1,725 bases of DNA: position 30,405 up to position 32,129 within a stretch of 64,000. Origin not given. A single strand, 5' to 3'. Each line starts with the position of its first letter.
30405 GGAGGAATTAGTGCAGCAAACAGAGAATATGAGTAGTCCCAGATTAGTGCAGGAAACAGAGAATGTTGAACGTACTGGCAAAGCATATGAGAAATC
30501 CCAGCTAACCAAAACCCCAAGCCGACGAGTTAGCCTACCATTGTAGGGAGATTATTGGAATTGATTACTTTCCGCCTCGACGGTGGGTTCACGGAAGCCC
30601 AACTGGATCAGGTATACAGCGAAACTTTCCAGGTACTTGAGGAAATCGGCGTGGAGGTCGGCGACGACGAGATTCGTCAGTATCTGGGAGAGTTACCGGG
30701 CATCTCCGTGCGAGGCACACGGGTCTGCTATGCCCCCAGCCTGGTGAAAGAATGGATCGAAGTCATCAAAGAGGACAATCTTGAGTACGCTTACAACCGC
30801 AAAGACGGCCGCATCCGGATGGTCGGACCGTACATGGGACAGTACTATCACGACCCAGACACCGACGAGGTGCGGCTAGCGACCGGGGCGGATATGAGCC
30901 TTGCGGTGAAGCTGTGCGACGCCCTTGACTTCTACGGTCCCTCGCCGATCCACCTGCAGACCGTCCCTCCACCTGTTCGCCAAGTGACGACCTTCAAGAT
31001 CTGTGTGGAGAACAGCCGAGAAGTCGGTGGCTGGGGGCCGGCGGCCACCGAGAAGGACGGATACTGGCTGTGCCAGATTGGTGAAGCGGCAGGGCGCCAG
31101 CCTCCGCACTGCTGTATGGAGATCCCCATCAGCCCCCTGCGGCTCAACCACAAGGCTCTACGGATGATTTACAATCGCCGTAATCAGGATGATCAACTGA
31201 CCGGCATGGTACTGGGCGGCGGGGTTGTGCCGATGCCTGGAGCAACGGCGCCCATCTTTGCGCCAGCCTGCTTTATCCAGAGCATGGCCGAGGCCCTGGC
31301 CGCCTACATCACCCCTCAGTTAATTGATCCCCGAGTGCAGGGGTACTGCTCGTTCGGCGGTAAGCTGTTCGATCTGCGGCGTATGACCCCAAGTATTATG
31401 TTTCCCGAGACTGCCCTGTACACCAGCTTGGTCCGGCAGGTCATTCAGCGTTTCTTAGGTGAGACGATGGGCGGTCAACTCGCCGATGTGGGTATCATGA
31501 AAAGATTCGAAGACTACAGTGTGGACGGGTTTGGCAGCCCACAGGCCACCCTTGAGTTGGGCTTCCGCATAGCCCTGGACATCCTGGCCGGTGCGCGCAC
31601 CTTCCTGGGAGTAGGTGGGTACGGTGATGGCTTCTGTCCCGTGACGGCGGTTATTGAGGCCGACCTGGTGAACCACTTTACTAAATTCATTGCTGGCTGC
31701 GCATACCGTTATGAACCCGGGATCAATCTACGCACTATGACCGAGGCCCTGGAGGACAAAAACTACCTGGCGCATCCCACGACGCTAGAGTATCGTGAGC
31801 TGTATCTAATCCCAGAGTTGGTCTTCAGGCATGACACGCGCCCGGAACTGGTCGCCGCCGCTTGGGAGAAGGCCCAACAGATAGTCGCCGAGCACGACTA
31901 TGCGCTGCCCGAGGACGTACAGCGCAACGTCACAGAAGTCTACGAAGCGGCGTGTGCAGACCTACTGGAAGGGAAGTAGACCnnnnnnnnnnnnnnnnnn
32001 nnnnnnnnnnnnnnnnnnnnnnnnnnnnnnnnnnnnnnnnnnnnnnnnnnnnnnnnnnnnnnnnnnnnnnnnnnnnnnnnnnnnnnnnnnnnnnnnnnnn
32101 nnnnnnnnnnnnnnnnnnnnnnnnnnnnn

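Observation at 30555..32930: Orphan non-pyrrolysine MttB-family methyltransferase with tandem GNAT but no corrinoid partner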

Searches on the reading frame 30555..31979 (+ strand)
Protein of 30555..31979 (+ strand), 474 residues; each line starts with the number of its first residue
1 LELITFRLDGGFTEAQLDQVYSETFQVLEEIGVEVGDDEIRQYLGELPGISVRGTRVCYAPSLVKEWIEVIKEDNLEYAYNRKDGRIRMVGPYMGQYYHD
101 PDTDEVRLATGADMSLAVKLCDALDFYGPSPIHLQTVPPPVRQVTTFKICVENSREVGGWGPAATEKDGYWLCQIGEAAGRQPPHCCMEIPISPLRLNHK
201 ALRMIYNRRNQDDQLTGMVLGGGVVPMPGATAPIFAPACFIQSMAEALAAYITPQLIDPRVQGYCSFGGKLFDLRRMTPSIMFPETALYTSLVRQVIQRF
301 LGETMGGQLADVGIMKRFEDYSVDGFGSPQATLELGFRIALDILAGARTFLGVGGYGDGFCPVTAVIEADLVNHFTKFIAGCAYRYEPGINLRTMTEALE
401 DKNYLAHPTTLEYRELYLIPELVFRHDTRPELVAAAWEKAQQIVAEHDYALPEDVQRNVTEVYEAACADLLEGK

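Call 3: search_protein_families(library=pfam, proteins=[window:30555-31979:+], max_evalue=0.01)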
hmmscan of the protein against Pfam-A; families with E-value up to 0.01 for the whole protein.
window:30555-31979:+ (474 aa): 1 family
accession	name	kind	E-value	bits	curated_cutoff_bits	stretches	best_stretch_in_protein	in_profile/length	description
PF06253.16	MTTB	-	7.2e-13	47.8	25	1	13-411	35-431/500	Trimethylamine methyltransferase (MTTB)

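Call 4: search_protein_families(library=ncbifam, proteins=[window:30555-31979:+], max_evalue=0.01)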
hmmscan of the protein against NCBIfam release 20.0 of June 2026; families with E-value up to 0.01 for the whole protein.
window:30555-31979:+ (474 aa): 1 family
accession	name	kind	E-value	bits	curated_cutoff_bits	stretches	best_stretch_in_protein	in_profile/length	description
TIGR02369.2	trimeth_pyl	equivalog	2.9e-22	78.8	525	1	12-464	6-466/469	[trimethylamine--corrinoid protein] Co-methyltransferase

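Call 6: find_homologous_proteins(query=window:30555-31979:+)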
Query window:30555-31979:+ (474 aa): 36 proteins with E <= 0.001 among 8000 candidates.
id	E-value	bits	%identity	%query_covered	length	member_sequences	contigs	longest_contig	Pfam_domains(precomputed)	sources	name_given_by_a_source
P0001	4.9e-293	990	91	100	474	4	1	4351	PF06253.17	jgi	-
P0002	1.0e-216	739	69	99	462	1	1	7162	PF06253.17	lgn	-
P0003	1.9e-210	718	66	99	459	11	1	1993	PF06253.17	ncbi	-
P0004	1.1e-202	692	65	99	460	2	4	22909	PF06253.17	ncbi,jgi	-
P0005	1.2e-190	653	63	98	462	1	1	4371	PF06253.17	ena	-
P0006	3.5e-149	516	51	98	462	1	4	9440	PF06253.17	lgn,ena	-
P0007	9.8e-143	495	50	98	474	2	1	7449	PF06253.17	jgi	-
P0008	3.3e-140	486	49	99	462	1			PF06253.17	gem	-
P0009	9.1e-140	485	48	99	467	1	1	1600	PF06253.17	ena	-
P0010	4.2e-138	479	49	99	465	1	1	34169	PF06253.17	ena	-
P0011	1.4e-136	474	47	99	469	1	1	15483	PF06253.17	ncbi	ncbi:MAG: trimethylamine methyltransferase family protein [Planctomycetota bacterium]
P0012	1.8e-135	471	49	99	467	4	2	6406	PF06253.17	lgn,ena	-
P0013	4.8e-133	463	48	99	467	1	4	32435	PF06253.17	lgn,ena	-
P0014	3.4e-132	460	47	98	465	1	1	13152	PF06253.17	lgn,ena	-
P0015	3.9e-132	460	47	99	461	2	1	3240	PF06253.17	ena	-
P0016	3.9e-129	450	48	97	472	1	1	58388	PF06253.17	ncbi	ncbi:MAG: trimethylamine methyltransferase family protein [Candidatus Omnitrophota bacterium]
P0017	9.0e-126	439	46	98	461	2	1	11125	PF06253.17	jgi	-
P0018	3.4e-124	433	45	99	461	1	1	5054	PF06253.17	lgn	-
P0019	2.2e-123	431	48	98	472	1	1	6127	PF06253.17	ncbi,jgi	-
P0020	2.5e-123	431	45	98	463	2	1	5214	PF06253.17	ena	-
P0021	2.7e-123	431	44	99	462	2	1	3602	PF06253.17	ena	-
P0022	4.4e-120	420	46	98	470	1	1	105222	PF06253.17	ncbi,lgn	ncbi:MAG: trimethylamine methyltransferase family protein [Candidatus Omnitrophota bacterium]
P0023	8.7e-117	409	49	85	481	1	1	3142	PF06253.17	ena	-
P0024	1.1e-116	409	43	99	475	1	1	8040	PF06253.17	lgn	-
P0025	2.4e-116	408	43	99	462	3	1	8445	PF06253.17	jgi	-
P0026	1.9e-115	405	43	97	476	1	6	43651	PF06253.17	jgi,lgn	jgi:trimethylamine:corrinoid methyltransferase-like protein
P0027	1.9e-112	395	44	98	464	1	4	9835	PF06253.17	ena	-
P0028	2.3e-112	394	44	97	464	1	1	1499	PF06253.17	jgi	jgi:hypothetical protein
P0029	4.2e-112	394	44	98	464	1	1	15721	PF06253.17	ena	-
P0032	2.0e-77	279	49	62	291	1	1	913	PF06253.17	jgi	jgi:trimethylamine:corrinoid methyltransferase-like protein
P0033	1.7e-19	88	25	78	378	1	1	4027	PF06253.17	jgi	-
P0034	3.8e-8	51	22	97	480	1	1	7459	PF06253.17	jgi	jgi:trimethylamine--corrinoid protein Co-methyltransferase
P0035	9.4e-6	43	24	100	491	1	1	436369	PF06253.17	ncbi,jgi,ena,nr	ncbi:MAG: trimethylamine methyltransferase family protein [Deltaproteobacteria bacterium]|nr:trimeth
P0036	2.7e-4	38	24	87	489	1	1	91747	PF06253.17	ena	-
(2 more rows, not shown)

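Call 7: search_solved_structures(query=window:30555-31979:+, max_evalue=1, show_alignments=2)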
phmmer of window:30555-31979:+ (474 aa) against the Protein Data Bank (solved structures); distinct sequences matched with E-value up to 1: 9.
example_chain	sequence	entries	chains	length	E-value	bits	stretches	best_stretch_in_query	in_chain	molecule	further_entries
7xcl_A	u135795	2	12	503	2.1e-07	33.4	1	177-447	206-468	Trimethylamine methyltransferase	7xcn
7xcm_A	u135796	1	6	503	2.4e-07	33.3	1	177-447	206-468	Trimethylamine methyltransferase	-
9yce_A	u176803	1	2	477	0.00038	22.7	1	12-311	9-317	Glycine betaine methyltransferase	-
2qne_A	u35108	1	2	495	0.00042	22.6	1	12-311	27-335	Putative methyltransferase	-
4yyc_A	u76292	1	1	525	0.0036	19.5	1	23-95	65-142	Putative trimethylamine methyltransferase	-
8v3b_a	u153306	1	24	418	0.093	14.8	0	5-77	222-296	O43_129_+4 component B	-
3tau_A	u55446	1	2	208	0.29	13.2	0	82-143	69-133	Guanylate kinase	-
2qsi_A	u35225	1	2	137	0.56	12.3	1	243-319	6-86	Putative hydrogenase expression/formation protein hupG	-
1wlx_A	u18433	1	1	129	0.92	11.5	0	429-455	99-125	Alpha-actinin 4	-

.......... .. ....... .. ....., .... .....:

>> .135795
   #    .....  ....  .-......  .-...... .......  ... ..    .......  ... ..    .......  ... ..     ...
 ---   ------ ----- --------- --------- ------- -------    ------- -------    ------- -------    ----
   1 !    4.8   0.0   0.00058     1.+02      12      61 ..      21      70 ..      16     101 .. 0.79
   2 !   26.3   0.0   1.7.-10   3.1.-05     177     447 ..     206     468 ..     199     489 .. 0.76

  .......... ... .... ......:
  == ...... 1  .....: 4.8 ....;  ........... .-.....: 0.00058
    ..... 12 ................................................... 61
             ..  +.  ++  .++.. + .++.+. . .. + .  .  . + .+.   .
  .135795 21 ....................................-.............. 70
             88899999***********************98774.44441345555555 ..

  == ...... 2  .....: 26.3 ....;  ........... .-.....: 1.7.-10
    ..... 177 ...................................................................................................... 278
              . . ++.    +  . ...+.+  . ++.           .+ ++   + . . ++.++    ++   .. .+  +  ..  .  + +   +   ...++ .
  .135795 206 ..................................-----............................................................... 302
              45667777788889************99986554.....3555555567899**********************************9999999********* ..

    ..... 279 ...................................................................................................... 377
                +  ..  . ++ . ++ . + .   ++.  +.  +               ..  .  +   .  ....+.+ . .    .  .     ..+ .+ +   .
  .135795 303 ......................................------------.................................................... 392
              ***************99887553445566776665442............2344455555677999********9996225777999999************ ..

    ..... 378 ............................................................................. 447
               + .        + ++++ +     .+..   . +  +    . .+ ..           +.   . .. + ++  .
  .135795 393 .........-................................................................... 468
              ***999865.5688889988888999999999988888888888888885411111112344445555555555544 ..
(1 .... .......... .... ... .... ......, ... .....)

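Call 8: find_encoding_contigs(protein=P0022, flank=10000, max_places=2)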
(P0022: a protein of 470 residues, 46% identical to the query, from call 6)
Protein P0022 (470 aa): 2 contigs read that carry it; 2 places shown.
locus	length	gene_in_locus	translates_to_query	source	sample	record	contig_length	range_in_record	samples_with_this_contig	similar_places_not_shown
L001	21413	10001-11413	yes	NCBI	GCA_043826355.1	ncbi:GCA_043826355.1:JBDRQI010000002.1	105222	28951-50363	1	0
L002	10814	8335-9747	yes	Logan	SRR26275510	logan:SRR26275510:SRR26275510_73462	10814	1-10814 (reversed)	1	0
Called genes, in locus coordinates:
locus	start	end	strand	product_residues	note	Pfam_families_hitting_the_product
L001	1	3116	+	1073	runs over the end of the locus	PF25596:CPSase_L_D1, PF02786:CPSase_L_D2, PF07478:Dala_Dala_lig_C, PF02787:CPSase_L_D3, PF25596:CPSase_L_D1, PF02786:CPSase_L_D2, PF15632:ATPgrasp_Ter, PF02142:MGS, +4 more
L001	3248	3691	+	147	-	PF01741:MscL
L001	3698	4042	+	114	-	PF03091:CutA1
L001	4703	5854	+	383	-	PF05426:Alginate_lyase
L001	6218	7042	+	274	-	-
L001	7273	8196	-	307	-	PF01370:Epimerase (faint)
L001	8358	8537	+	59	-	-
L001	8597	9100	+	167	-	PF13302:Acetyltransf_3 (weak), PF00583:Acetyltransf_1, PF13673:Acetyltransf_10, PF08445:FR47 (weak), PF13508:Acetyltransf_7, PF14542:Acetyltransf_CG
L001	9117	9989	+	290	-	PF01261:AP_endonuc_2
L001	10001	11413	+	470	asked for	PF06253:MTTB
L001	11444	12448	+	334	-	PF00389:2-Hacid_dh (weak), PF02826:2-Hacid_dh_C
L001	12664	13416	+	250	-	PF23023:Anti-Pycsar_Apyc1, PF00753:Lactamase_B, PF12706:Lactamase_B_2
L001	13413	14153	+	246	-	PF23023:Anti-Pycsar_Apyc1, PF00753:Lactamase_B, PF12706:Lactamase_B_2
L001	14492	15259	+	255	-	PF01261:AP_endonuc_2, PF25905:DUF8564 (weak)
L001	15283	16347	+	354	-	PF01408:GFO_IDH_MocA, PF02894:GFO_IDH_MocA_C, PF22725:GFO_IDH_MocA_C3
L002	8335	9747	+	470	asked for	PF06253:MTTB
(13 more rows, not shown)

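Call 9: find_encoding_contigs(protein=P0016, flank=10000, max_places=2)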
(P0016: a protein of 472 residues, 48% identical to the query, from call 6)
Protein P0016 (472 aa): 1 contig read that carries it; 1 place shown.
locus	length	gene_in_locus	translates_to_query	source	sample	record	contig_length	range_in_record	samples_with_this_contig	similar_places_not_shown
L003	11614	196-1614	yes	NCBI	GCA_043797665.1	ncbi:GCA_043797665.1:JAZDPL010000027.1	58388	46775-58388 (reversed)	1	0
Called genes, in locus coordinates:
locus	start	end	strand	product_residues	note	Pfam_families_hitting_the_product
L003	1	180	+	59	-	?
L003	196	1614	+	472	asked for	PF06253:MTTB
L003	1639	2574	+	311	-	PF00795:CN_hydrolase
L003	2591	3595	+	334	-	PF00389:2-Hacid_dh, PF02826:2-Hacid_dh_C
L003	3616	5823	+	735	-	PF01120:Alpha_L_fucos (weak), PF02638:GHL10, PF13200:DUF4015 (weak), PF14871:GHL6, PF06283:ThuA, PF08532:Glyco_hydro_42M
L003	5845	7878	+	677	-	-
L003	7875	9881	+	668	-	PF01120:Alpha_L_fucos, PF14871:GHL6, PF08532:Glyco_hydro_42M (faint)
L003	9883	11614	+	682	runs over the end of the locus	PF02449:Glyco_hydro_42, PF08532:Glyco_hydro_42M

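Call 10: find_encoding_contigs(protein=P0004, flank=10000, max_places=3)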
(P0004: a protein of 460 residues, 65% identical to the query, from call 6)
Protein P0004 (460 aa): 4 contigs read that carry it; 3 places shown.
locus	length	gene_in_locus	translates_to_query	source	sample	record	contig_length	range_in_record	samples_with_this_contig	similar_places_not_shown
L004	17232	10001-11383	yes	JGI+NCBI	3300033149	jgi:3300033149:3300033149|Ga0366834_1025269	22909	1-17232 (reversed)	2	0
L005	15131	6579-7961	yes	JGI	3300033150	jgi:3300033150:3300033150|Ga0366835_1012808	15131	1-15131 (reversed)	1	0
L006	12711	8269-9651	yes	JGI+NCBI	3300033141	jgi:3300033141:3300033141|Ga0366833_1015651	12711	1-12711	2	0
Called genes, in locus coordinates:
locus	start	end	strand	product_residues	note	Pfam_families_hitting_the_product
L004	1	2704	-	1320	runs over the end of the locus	PF05359:DUF748, PF05170:AsmA (faint)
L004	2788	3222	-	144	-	-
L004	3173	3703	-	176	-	PF04055:Radical_SAM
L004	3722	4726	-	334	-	PF00586:AIRS, PF02769:AIRS_C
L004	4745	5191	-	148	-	-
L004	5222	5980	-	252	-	PF01255:Prenyltransf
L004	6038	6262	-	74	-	-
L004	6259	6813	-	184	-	PF01765:RRF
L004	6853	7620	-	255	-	PF00696:AA_kinase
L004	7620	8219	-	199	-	PF00889:EF_TS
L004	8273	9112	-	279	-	PF00318:Ribosomal_S2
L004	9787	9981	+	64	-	PF01592:NifU_N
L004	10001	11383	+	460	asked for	PF06253:MTTB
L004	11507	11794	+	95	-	-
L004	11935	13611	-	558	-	PF02638:GHL10 (faint)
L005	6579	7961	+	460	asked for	PF06253:MTTB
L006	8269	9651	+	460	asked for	PF06253:MTTB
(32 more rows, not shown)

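Call 11: find_encoding_contigs(protein=P0026, flank=10000, max_places=2)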
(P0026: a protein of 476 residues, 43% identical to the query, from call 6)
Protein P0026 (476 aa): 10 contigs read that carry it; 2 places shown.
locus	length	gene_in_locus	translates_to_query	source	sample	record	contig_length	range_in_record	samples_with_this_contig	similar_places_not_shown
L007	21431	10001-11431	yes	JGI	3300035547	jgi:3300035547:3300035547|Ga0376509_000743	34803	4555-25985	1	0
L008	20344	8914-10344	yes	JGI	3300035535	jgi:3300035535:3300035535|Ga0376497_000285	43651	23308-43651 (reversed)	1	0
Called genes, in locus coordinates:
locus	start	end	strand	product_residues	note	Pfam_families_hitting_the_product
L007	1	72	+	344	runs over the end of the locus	PF00356:LacI, PF00532:Peripla_BP_1, PF13407:Peripla_BP_4, PF13377:Peripla_BP_3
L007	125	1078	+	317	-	PF01120:Alpha_L_fucos (faint)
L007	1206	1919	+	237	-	PF07596:SBP_bac_10 (faint)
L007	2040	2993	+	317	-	-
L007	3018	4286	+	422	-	PF13570:Beta-prop_ACSF4 (weak), PF14783:BBS2_Mid (faint), PF15907:Itfg2 (faint), PF25292:Beta-prop_CGLA (faint), PF01839:FG-GAP (weak), PF13570:Beta-prop_ACSF4 (weak), PF13517:FG-GAP_3 (weak)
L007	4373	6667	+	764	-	PF16126:DUF4838, PF02837:Glyco_hydro_2_N (weak), PF13364:BetaGal_ABD2 (weak)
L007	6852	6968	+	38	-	-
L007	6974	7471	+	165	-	PF13302:Acetyltransf_3 (weak), PF00583:Acetyltransf_1, PF13673:Acetyltransf_10, PF13508:Acetyltransf_7, PF14542:Acetyltransf_CG (faint)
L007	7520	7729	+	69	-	-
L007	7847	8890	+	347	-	PF08240:ADH_N (faint), PF00107:ADH_zinc_N (weak)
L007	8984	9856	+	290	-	PF01408:GFO_IDH_MocA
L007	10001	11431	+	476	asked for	PF06253:MTTB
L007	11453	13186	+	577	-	PF00933:Glyco_hydro_3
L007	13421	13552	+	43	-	-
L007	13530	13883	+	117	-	-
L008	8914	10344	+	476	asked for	PF06253:MTTB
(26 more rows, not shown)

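Call 12: find_encoding_contigs(protein=P0010, flank=10000, max_places=1)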
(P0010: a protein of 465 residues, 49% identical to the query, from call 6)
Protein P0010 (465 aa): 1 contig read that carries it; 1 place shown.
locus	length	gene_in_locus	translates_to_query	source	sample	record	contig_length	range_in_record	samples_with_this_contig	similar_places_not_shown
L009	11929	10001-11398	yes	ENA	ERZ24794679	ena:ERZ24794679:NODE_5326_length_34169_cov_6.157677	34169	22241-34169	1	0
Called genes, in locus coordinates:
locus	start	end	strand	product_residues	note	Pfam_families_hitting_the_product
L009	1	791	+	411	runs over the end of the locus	PF13579:Glyco_trans_4_4 (weak), PF00534:Glycos_transf_1, PF20706:GT4-conflict (weak), PF13692:Glyco_trans_1_4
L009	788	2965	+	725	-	PF08240:ADH_N, PF00107:ADH_zinc_N, PF13602:ADH_zinc_N_2 (faint), PF01408:GFO_IDH_MocA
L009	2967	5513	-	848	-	PF12971:NAGLU_N (faint), PF16126:DUF4838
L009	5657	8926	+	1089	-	PF19077:Big_13 (faint), PF13385:Laminin_G_3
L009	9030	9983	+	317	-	PF00149:Metallophos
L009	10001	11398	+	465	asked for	PF06253:MTTB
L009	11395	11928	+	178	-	?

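Call 13: find_encoding_contigs(protein=P0013, flank=10000, max_places=2)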
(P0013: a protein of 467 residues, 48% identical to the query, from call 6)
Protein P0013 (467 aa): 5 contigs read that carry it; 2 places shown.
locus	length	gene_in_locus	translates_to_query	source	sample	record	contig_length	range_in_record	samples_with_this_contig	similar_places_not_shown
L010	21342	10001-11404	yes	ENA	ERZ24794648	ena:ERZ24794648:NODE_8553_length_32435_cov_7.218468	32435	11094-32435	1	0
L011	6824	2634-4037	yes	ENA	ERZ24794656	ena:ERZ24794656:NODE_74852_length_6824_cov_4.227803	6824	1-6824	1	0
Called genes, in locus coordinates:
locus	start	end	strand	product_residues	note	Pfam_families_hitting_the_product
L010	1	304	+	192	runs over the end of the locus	-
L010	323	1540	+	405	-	PF00534:Glycos_transf_1, PF13692:Glyco_trans_1_4, PF13524:Glyco_trans_1_2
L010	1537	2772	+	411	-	PF13579:Glyco_trans_4_4, PF13439:Glyco_transf_4 (weak), PF20706:GT4-conflict, PF00534:Glycos_transf_1, PF13692:Glyco_trans_1_4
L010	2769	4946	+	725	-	PF08240:ADH_N (weak), PF00107:ADH_zinc_N, PF13602:ADH_zinc_N_2 (weak), PF01408:GFO_IDH_MocA, PF22725:GFO_IDH_MocA_C3 (faint)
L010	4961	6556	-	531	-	PF16126:DUF4838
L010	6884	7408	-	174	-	-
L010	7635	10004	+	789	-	-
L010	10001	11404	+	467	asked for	PF06253:MTTB (faint)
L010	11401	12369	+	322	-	PF13302:Acetyltransf_3 (faint), PF00583:Acetyltransf_1, PF13508:Acetyltransf_7 (weak), PF14542:Acetyltransf_CG (faint), PF00583:Acetyltransf_1, PF13673:Acetyltransf_10 (weak), PF13508:Acetyltransf_7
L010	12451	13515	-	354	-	PF00180:Iso_dh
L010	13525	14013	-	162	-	PF00694:Aconitase_C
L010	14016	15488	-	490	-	-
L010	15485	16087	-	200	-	PF04542:Sigma70_r2, PF08281:Sigma70_r4_2, PF04545:Sigma70_r4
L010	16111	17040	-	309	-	PF01261:AP_endonuc_2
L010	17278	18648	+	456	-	PF00206:Lyase_1, PF10397:ADSL_C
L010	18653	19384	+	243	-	PF00702:Hydrolase, PF12710:HAD (weak), PF13419:HAD_2, PF13242:Hydrolase_like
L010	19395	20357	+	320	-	-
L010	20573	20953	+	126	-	-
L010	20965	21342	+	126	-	?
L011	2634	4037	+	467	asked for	PF06253:MTTB (faint)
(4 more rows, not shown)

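Call 14: find_encoding_contigs(protein=P0001, flank=10000, max_places=2)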
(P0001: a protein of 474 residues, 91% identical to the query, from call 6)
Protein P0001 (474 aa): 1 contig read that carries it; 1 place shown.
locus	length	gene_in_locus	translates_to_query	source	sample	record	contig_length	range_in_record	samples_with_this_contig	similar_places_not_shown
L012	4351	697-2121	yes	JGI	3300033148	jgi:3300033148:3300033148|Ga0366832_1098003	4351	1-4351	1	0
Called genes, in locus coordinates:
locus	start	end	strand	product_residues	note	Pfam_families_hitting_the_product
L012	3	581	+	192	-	?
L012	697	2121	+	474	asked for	PF06253:MTTB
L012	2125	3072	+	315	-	PF13480:Acetyltransf_6 (faint), PF00583:Acetyltransf_1, PF08445:FR47 (faint), PF13508:Acetyltransf_7, PF14542:Acetyltransf_CG (faint), PF13673:Acetyltransf_10, PF00583:Acetyltransf_1, PF13508:Acetyltransf_7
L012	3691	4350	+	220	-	?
